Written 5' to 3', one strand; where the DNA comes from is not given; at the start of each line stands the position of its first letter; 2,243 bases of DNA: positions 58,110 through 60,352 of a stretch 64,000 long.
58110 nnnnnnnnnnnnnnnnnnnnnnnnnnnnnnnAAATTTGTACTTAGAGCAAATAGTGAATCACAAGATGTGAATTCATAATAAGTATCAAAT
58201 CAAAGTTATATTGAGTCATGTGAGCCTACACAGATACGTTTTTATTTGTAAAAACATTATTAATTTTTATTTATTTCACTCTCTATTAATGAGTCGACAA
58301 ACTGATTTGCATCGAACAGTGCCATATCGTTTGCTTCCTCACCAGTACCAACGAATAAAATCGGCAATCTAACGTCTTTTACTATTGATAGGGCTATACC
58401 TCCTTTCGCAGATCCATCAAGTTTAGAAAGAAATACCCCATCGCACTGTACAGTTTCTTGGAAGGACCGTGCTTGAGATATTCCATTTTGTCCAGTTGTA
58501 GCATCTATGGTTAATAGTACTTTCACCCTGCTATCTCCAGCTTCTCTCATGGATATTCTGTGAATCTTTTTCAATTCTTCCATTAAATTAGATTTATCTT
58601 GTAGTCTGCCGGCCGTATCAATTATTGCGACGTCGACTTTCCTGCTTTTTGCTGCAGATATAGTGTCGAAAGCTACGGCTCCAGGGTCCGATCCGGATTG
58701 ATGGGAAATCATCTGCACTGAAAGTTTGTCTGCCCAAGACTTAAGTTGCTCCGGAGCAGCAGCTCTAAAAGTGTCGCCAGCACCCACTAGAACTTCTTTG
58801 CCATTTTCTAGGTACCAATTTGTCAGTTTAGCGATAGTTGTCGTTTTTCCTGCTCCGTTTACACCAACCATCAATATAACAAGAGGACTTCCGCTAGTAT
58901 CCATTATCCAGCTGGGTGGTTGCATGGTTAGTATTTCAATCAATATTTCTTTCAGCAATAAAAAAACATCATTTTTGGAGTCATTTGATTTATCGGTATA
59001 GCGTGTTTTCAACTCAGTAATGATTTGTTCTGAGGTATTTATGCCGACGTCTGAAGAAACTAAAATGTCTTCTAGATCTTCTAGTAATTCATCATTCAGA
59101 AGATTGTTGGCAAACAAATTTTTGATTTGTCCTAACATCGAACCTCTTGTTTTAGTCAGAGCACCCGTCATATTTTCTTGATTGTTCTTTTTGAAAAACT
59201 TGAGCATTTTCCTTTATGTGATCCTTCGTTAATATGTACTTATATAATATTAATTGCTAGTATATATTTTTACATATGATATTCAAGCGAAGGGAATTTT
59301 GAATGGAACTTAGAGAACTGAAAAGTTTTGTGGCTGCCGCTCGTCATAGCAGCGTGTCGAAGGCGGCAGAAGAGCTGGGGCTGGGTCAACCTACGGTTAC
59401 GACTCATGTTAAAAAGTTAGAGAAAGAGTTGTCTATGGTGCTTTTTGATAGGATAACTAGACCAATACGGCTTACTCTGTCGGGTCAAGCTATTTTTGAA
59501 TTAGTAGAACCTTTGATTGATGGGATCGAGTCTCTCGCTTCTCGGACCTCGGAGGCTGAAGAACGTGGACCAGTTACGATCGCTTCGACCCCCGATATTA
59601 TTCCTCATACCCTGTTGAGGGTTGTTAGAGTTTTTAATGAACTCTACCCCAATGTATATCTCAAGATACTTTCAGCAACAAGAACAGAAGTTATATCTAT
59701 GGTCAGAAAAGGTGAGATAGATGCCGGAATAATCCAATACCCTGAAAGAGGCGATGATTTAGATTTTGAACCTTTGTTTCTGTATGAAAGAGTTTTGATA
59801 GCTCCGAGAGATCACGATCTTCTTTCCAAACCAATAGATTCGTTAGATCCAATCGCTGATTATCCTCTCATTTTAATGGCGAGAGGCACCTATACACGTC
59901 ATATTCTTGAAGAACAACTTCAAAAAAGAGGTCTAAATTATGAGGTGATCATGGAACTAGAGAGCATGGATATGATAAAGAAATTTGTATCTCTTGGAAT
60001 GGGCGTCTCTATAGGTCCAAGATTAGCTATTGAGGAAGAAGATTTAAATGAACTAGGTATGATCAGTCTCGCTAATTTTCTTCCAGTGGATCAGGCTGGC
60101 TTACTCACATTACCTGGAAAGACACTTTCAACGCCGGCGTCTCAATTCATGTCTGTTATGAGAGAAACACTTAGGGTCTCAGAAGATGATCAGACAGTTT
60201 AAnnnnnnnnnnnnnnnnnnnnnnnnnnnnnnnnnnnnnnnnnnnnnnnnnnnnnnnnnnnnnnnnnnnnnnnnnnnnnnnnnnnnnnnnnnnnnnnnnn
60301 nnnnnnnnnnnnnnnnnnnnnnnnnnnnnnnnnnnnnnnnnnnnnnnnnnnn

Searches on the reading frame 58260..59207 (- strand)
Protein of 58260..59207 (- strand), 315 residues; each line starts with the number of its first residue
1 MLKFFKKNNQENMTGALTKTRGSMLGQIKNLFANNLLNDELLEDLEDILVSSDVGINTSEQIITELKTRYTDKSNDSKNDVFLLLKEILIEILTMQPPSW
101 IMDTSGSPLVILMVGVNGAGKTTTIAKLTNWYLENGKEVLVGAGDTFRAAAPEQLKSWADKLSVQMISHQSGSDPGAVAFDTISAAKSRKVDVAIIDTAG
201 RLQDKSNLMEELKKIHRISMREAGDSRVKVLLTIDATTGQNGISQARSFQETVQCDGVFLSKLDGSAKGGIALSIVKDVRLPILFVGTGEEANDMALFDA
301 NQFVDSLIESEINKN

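Call 53: find_encoding_contigs(protein=window:58260-59207:-, flank=10000, max_places=1)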
Protein window:58260-59207:- (315 aa): 2 contigs read that carry it; 1 place shown.
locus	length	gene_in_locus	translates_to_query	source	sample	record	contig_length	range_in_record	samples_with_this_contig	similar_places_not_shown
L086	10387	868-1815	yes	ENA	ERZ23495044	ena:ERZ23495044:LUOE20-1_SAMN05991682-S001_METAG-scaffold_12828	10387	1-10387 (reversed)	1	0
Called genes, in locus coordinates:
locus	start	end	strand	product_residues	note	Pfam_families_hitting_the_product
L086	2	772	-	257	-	?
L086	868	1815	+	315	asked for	PF02881:SRP54_N (weak), PF06414:Zeta_toxin (weak), PF00448:SRP54, PF13401:AAA_22, PF13604:AAA_30 (weak)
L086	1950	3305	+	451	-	PF01425:Amidase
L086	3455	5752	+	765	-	PF10060:DUF2298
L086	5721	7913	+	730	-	PF13231:PMT_2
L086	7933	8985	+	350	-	PF03706:LPG_synthase_TM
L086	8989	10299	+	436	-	PF00070:Pyr_redox (faint), PF01266:DAO, PF01593:Amino_oxidase, PF03486:HI0933_like (faint), PF13450:NAD_binding_8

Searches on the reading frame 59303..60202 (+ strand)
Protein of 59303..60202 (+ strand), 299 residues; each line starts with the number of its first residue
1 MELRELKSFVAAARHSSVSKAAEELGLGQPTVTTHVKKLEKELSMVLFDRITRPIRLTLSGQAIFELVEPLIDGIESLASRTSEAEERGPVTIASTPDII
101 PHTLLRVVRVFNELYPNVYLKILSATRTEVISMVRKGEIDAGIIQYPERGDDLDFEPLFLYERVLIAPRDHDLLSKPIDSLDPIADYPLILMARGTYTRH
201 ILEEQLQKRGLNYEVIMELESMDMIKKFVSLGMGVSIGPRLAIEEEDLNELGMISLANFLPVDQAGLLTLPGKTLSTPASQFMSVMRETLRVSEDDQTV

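Call 54: search_protein_families(library=pfam, proteins=[window:59303-60202:+], max_evalue=0.00001)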
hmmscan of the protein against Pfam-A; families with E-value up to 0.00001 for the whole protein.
window:59303-60202:+ (299 aa): 2 families
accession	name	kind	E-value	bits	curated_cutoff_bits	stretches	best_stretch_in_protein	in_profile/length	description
PF03466.25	LysR_substrate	-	2.7e-41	141.7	28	1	85-290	2-208/209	LysR substrate binding domain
PF00126.33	HTH_1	-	8.6e-19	67.7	26.6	1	3-62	1-60/60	Bacterial regulatory helix-turn-helix protein, lysR family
